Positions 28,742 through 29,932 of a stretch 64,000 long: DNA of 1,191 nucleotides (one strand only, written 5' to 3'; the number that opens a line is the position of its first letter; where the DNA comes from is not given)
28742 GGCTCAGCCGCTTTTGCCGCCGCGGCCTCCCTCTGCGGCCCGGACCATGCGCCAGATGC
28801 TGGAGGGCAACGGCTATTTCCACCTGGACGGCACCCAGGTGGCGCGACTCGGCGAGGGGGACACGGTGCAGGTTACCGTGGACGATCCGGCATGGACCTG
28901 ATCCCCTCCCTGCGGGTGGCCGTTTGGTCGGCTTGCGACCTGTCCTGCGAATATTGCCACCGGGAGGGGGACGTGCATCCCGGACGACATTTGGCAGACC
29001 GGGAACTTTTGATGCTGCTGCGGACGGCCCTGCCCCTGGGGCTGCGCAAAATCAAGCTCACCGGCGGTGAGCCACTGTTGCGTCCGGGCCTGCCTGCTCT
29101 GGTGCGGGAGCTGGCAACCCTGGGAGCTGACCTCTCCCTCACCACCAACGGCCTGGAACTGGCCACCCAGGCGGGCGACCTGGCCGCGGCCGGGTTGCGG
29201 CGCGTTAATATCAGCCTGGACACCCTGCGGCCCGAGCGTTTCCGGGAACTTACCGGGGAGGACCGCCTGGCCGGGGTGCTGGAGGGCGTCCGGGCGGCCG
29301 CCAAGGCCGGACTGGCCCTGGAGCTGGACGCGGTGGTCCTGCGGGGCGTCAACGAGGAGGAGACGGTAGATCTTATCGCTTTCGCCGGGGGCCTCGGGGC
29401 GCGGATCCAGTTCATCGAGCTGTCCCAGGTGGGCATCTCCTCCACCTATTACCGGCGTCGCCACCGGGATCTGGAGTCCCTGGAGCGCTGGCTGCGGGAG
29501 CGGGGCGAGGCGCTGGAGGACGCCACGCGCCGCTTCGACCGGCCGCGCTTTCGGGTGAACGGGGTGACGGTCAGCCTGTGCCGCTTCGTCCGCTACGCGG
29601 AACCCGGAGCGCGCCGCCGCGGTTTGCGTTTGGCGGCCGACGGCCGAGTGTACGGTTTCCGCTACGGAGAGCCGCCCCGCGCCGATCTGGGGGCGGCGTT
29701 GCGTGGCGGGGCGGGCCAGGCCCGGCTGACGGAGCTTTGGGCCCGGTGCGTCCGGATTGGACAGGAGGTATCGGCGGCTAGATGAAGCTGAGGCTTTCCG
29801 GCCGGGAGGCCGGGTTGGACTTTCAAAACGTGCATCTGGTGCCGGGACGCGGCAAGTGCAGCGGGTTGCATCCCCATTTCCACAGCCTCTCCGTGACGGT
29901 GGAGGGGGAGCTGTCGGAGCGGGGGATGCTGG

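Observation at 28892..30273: Non-canonical first step of pterin cofactor synthesis: a MoaA-like radical-SAM without auxiliary-cluster cysteines, with a QueD/PTPS-like T-fold protein in the moaC position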

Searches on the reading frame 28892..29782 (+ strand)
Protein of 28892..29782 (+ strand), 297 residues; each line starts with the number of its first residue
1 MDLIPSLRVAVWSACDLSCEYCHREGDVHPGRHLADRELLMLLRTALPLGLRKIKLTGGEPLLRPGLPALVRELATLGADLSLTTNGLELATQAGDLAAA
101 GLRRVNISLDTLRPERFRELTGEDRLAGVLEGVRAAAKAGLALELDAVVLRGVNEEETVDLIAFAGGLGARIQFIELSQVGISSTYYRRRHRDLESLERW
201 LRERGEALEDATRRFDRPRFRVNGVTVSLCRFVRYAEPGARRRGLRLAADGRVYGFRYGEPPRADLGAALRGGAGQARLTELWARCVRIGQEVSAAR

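Call 4: search_protein_families(library=pfam, proteins=[window:28892-29782:+], max_evalue=1)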
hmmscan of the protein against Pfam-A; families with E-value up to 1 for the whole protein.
window:28892-29782:+ (297 aa): 4 families
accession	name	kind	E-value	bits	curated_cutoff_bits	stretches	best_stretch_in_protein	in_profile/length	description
PF04055.27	Radical_SAM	-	7.1e-27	95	29.5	1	13-164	5-165/166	Radical SAM superfamily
PF13353.11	Fer4_12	-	0.0081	16.9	22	1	8-75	7-78/137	4Fe-4S single cluster domain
PF06463.18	Mob_synth_C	-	0.012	15.9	37.4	1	171-287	2-119/128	Molybdenum Cofactor Synthesis C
PF19238.5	Radical_SAM_2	-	0.093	12.8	26.7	1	102-159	77-134/151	Radical SAM-like domain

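Call 5: search_protein_families(library=ncbifam, proteins=[window:28892-29782:+], max_evalue=1)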
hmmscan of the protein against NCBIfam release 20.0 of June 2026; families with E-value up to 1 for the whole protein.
window:28892-29782:+ (297 aa): 57 families (the best 25 are shown)
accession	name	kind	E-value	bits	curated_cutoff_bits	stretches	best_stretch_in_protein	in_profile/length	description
TIGR02668.1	moaA_archaeal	equivalog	3.2e-59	200.4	325.25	1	5-289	10-297/303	GTP 3',8-cyclase MoaA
NF001199.0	PRK00164.2-1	equivalog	5.9e-55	186.6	231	1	4-288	11-299/308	GTP 3',8-cyclase MoaA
TIGR02666.1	moaA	equivalog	2.6e-53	181.2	284.05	1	6-285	11-305/336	GTP 3',8-cyclase MoaA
NF045646.2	rSAM_Se_TrsS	equivalog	5.7e-18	64.7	490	1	11-180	92-266/441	radical SAM (seleno)protein TrsS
TIGR04055.1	rSAM_NirJ2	equivalog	2.4e-16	60.2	500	1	13-172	8-168/326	putative heme d1 biosynthesis radical SAM protein NirJ2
TIGR02109.1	PQQ_syn_pqqE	equivalog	2.6e-15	56.2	381.35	1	13-180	15-182/358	pyrroloquinoline quinone biosynthesis protein PqqE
NF038283.1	viperin_w_prok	equivalog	2.9e-14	52.9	180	1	11-119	8-124/281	viperin family antiviral radical SAM protein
TIGR04303.1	GeoRSP_rSAM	equivalog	4.2e-14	52.8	400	1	9-181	9-181/325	GeoRSP system radical SAM/SPASM protein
TIGR04347.1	pseudo_SAM_Halo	equivalog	4.7e-14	52.4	525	1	10-166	40-203/390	TIGR04347 family pseudo-SAM/SPASM protein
NF045702.1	rSAM_GDGT_ether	equivalog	5e-14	51.8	450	1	9-169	90-257/486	tetraether lipid synthase Tes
TIGR04317.1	W_rSAM_matur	equivalog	3.2e-13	49.5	380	1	8-137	7-137/349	tungsten cofactor oxidoreductase radical SAM maturase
TIGR02495.1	NrdG2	equivalog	3.9e-13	49.2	131.15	1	13-162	24-176/193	anaerobic ribonucleoside-triphosphate reductase activating protein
TIGR04466.1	rSAM_BlsE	equivalog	6.3e-13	48.9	400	1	11-150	9-148/327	cytosylglucuronate decarboxylase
TIGR04251.1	SCM_rSAM_ScmF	equivalog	8.9e-13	48.3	400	1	14-172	13-176/353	SynChlorMet cassette radical SAM/SPASM protein ScmF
NF049973.1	radical_Rv1681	equivalog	2.8e-12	46.2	380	1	14-164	81-233/326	Rv1681 family radical SAM protein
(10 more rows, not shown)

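Call 7: find_homologous_proteins(query=window:28892-29782:+)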
Query window:28892-29782:+ (297 aa): 3629 proteins with E <= 0.001 among 8000 candidates; the best 120 are listed.
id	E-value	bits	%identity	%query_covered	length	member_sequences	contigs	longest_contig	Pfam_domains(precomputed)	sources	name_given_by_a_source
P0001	5.0e-174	595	92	100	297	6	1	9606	PF04055.28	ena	-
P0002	2.4e-101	357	59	95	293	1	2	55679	PF04055.28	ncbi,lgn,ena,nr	ncbi:MAG: radical SAM protein [Thermaerobacter sp.]|nr:radical SAM protein [Thermaerobacter sp.]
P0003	1.4e-91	325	56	95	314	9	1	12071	PF04055.28,PF06463.19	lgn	-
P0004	4.0e-83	297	50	97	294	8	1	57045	PF04055.28,PF13353.12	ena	-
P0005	3.0e-53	199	45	97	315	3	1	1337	PF04055.28,PF13353.12,PF06463.19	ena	-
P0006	3.1e-51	193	45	96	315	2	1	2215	PF04055.28,PF13353.12,PF06463.19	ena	-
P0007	5.6e-51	192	44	99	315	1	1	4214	PF04055.28,PF06463.19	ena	-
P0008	1.4e-50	190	44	96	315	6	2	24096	PF04055.28,PF06463.19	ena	-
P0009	5.8e-50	188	40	94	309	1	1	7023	PF04055.28,PF13353.12,PF06463.19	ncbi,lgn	-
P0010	2.9e-48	183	41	98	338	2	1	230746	PF04055.28,PF06463.19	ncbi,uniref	ncbi:GTP 3',8-cyclase MoaA [Kitasatospora sp. NPDC048365]|uniref:GTP 3',8-cyclase MoaA n=1 Tax=Kitas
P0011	6.0e-48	182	38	96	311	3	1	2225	PF04055.28,PF13353.12,PF06463.19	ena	-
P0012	6.3e-48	182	45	83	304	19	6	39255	PF04055.28,PF06463.19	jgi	jgi:cyclic pyranopterin phosphate synthase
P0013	1.7e-47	180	38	95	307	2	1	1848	PF04055.28,PF06463.19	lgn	-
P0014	4.2e-47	179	40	94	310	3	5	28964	PF04055.28,PF06463.19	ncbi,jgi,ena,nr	ncbi:MAG TPA: GTP 3',8-cyclase MoaA [Candidatus Bathyarchaeia archaeon]|nr:GTP 3',8-cyclase MoaA [Ca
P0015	1.4e-46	177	39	94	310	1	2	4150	PF04055.28,PF13353.12,PF06463.19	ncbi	-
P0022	9.3e-46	175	46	63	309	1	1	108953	PF04055.28,PF06463.19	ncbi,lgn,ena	-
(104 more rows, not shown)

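Call 13: find_encoding_contigs(protein=P0003, flank=10000, max_places=3)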
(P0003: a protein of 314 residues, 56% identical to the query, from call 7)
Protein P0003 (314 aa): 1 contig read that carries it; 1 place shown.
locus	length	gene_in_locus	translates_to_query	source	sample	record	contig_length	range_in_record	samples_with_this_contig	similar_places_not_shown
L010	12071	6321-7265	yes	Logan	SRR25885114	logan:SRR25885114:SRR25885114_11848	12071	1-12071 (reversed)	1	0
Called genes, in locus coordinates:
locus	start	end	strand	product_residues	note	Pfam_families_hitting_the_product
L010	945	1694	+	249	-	PF02754:CCG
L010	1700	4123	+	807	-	PF04879:Molybdop_Fe4S4, PF00384:Molybdopterin, PF01568:Molydop_binding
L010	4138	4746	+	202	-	PF12797:Fer4_2 (faint), PF12838:Fer4_7 (weak), PF13247:Fer4_11, PF25160:LdpA_Fe-S-bd (weak), PF12838:Fer4_7 (weak), PF13187:Fer4_9 (weak), PF00037:Fer4 (weak), PF12837:Fer4_6 (weak), +1 more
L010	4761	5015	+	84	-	-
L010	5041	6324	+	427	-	PF03453:MoeA_N, PF00994:MoCF_biosynth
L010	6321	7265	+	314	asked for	PF04055:Radical_SAM, PF06463:Mob_synth_C (weak)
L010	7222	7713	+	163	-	PF01242:PTPS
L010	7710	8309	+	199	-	PF12804:NTP_transf_3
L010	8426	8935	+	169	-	PF25160:LdpA_Fe-S-bd (faint), PF00037:Fer4 (faint), PF13237:Fer4_10 (faint), PF12838:Fer4_7 (faint), PF13187:Fer4_9 (faint), PF13247:Fer4_11 (weak), PF12837:Fer4_6 (weak)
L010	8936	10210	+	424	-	PF00890:FAD_binding_2 (faint), PF03486:HI0933_like (faint), PF07992:Pyr_redox_2, PF13738:Pyr_redox_3, PF01266:DAO (faint), PF00070:Pyr_redox, PF13450:NAD_binding_8 (weak), PF18267:Rubredoxin_C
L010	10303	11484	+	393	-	PF16983:MFS_MOT1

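Call 14: find_encoding_contigs(protein=P0004, flank=10000, max_places=3)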
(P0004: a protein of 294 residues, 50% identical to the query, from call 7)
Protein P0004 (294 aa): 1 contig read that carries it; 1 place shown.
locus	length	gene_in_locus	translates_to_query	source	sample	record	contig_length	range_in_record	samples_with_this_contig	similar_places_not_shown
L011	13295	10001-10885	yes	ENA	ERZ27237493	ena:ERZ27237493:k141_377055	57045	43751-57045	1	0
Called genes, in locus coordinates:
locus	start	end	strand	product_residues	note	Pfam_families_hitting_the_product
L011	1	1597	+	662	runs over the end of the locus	PF02897:Peptidase_S9_N, PF00326:Peptidase_S9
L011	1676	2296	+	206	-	PF04299:FMN_bind_2, PF01243:PNPOx_N (faint), PF12900:Pyridox_ox_2 (weak)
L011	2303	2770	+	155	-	PF00583:Acetyltransf_1, PF13673:Acetyltransf_10, PF13508:Acetyltransf_7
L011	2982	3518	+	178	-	-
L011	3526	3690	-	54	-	-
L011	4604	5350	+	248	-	PF02754:CCG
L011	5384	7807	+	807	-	PF04879:Molybdop_Fe4S4, PF00384:Molybdopterin, PF01568:Molydop_binding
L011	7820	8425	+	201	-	PF12838:Fer4_7 (weak), PF13247:Fer4_11, PF25160:LdpA_Fe-S-bd (weak), PF12838:Fer4_7 (weak), PF13187:Fer4_9 (weak), PF00037:Fer4 (weak), PF12797:Fer4_2 (weak), PF12837:Fer4_6 (weak), +1 more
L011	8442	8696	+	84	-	-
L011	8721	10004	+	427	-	PF03453:MoeA_N, PF00994:MoCF_biosynth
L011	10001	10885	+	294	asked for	PF04055:Radical_SAM, PF13353:Fer4_12 (weak)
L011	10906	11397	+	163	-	PF01242:PTPS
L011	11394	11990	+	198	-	PF12804:NTP_transf_3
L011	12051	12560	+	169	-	PF12838:Fer4_7 (faint), PF00037:Fer4 (faint), PF13237:Fer4_10 (faint), PF13187:Fer4_9 (faint), PF13247:Fer4_11 (weak), PF12837:Fer4_6 (weak)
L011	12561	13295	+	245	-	?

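Call 15: find_encoding_contigs(protein=P0008, flank=10000, max_places=3)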
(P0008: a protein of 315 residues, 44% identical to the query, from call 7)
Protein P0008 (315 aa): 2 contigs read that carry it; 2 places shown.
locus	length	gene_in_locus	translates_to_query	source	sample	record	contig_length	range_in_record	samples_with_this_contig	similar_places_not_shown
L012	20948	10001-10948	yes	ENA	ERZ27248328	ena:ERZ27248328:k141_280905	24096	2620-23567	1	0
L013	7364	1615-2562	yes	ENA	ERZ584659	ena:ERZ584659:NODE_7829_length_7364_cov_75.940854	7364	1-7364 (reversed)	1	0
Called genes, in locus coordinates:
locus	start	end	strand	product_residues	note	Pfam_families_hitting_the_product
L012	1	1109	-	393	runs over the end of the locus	PF04412:AcnX, PF28403:AcnX_2nd, PF28406:AcnX_3rd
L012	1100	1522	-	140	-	PF01989:AcnX_swivel_put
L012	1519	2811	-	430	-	PF01966:HD, PF19276:HD_assoc_2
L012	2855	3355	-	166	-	PF09719:C_GCAxxG_C_C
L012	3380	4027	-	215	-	PF02223:Thymidylate_kin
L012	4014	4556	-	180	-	PF00994:MoCF_biosynth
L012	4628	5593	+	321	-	PF13531:SBP_bac_11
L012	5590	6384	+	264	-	PF00528:BPD_transp_1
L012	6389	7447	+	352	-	PF00005:ABC_tran, PF08402:TOBE_2, PF03459:TOBE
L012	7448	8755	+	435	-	PF03453:MoeA_N, PF00994:MoCF_biosynth, PF03454:MoeA_C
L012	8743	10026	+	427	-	PF03453:MoeA_N, PF00994:MoCF_biosynth, PF03454:MoeA_C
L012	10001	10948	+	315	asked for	PF04055:Radical_SAM, PF06463:Mob_synth_C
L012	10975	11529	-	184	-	PF12690:BsuPI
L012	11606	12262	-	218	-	PF00753:Lactamase_B, PF19583:ODP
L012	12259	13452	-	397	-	PF02073:Peptidase_M29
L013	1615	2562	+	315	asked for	PF04055:Radical_SAM, PF06463:Mob_synth_C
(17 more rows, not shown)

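Call 16: find_encoding_contigs(protein=P0007, flank=5000, max_places=3)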
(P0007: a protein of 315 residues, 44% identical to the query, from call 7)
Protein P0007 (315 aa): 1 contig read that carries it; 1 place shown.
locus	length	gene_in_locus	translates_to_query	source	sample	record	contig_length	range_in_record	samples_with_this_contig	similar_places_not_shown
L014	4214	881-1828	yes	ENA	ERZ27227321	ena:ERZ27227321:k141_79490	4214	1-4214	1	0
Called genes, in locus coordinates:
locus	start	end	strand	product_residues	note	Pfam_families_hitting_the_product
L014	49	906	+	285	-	PF00994:MoCF_biosynth, PF03454:MoeA_C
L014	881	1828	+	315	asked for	PF04055:Radical_SAM, PF06463:Mob_synth_C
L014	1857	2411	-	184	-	PF12690:BsuPI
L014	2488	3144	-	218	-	PF00753:Lactamase_B, PF19583:ODP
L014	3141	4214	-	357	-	?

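Call 24: search_solved_structures(query=window:28892-29782:+, max_evalue=0.001, show_alignments=2)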
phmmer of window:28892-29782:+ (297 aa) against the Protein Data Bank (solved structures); distinct sequences matched with E-value up to 0.001: 11.
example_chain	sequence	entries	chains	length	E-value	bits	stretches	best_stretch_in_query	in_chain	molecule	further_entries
1tv7_A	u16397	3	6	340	1.9e-25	93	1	5-283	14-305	Molybdenum cofactor biosynthesis protein A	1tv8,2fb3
2fb2_A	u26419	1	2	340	9.6e-24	87.4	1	6-283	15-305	Molybdenum cofactor biosynthesis protein A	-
8wm2_A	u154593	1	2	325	8.9e-15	58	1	8-117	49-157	Fe-S radical SAM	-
7vob_C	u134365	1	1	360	8e-10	41.7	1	12-149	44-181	Cytosylglucuronate decarboxylase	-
7voc_C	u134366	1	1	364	8.2e-10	41.7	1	12-149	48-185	Cytosylglucuronate decarboxylase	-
6c8v_A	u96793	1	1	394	2.3e-08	36.9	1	7-172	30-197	Coenzyme PQQ synthesis protein E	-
6efn_A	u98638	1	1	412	8e-08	35.2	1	9-195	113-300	Sporulation killing factor maturation protein SkfB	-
7tol_A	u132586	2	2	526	1.8e-06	30.7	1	9-166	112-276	glycerol dibiphytanyl glycerol tetraether - macrocyclic archaeol synthase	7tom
7bi7_A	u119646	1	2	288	8.3e-05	25.3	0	9-195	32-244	FeMo cofactor biosynthesis protein NifB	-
7jmb_A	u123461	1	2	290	8.4e-05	25.3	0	9-195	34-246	Nitrogenase iron-molybdenum cofactor biosynthesis protein NifB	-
7jma_A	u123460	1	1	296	9.5e-05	25.1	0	9-195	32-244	Nitrogenase iron-molybdenum cofactor biosynthesis protein NifB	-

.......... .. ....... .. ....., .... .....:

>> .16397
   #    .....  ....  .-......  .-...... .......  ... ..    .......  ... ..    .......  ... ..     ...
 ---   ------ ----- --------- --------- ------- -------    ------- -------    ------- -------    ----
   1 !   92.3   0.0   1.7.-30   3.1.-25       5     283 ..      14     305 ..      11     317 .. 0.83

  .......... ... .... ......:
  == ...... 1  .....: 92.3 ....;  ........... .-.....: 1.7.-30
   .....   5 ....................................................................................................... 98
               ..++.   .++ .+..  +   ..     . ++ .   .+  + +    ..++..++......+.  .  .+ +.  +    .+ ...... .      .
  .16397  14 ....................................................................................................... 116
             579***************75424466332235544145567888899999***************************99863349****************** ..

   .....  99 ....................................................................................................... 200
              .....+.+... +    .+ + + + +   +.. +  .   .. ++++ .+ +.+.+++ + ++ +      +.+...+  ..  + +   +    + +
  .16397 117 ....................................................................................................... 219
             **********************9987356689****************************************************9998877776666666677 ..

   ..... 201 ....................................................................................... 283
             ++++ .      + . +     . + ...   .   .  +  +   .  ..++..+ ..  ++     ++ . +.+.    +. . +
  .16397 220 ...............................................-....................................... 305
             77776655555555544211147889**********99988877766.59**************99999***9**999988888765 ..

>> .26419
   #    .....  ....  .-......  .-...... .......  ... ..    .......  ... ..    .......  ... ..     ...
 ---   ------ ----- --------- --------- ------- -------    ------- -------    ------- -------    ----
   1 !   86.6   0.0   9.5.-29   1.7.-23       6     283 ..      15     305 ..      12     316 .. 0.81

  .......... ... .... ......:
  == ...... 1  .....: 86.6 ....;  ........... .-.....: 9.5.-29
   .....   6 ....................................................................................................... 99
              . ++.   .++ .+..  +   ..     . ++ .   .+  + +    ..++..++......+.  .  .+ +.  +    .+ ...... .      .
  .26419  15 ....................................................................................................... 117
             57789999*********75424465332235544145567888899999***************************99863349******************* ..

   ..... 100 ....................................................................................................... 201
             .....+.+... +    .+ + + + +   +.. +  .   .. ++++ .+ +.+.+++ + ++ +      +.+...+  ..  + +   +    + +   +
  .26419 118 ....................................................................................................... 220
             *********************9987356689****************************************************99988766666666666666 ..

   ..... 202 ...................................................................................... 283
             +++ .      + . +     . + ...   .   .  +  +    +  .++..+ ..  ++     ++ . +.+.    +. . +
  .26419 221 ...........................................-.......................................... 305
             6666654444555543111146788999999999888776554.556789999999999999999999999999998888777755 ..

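Call 33: find_encoding_contigs(protein=P0022, flank=10000, max_places=4)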
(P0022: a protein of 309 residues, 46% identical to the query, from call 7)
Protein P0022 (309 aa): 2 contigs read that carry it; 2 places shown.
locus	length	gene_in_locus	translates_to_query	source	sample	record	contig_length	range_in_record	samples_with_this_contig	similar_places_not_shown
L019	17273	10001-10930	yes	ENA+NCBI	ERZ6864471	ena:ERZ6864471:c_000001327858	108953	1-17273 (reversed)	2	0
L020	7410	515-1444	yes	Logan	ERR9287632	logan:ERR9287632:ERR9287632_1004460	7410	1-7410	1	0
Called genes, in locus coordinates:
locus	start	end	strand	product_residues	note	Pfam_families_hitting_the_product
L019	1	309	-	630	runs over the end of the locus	PF02934:GatB_N, PF02938:GAD, PF02637:GatB_Yqey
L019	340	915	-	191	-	PF02245:Pur_DNA_glyco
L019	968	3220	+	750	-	PF03176:MMPL, PF02460:Patched (weak), PF12349:Sterol-sensing, PF03176:MMPL, PF00873:ACR_tran (weak)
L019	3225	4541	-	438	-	PF18195:GatD_N, PF00710:Asparaginase, PF17763:Asparaginase_C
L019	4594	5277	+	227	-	PF06508:QueC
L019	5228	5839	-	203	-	PF03167:UDG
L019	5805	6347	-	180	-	PF13482:RNase_H_2, PF10108:DNA_pol_B_exo2 (faint)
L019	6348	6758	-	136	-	PF01894:YjbQ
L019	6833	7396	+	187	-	-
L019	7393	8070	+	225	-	PF00535:Glycos_transf_2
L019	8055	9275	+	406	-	PF03453:MoeA_N, PF00994:MoCF_biosynth, PF03454:MoeA_C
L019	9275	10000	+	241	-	PF03205:MobB, PF04060:FeS (weak)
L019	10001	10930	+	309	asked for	PF04055:Radical_SAM, PF06463:Mob_synth_C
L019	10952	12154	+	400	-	PF04282:DUF438, PF01814:Hemerythrin, PF08448:PAS_4, PF13596:PAS_10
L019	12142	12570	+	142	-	PF01451:LMWPc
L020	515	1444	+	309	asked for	PF04055:Radical_SAM, PF06463:Mob_synth_C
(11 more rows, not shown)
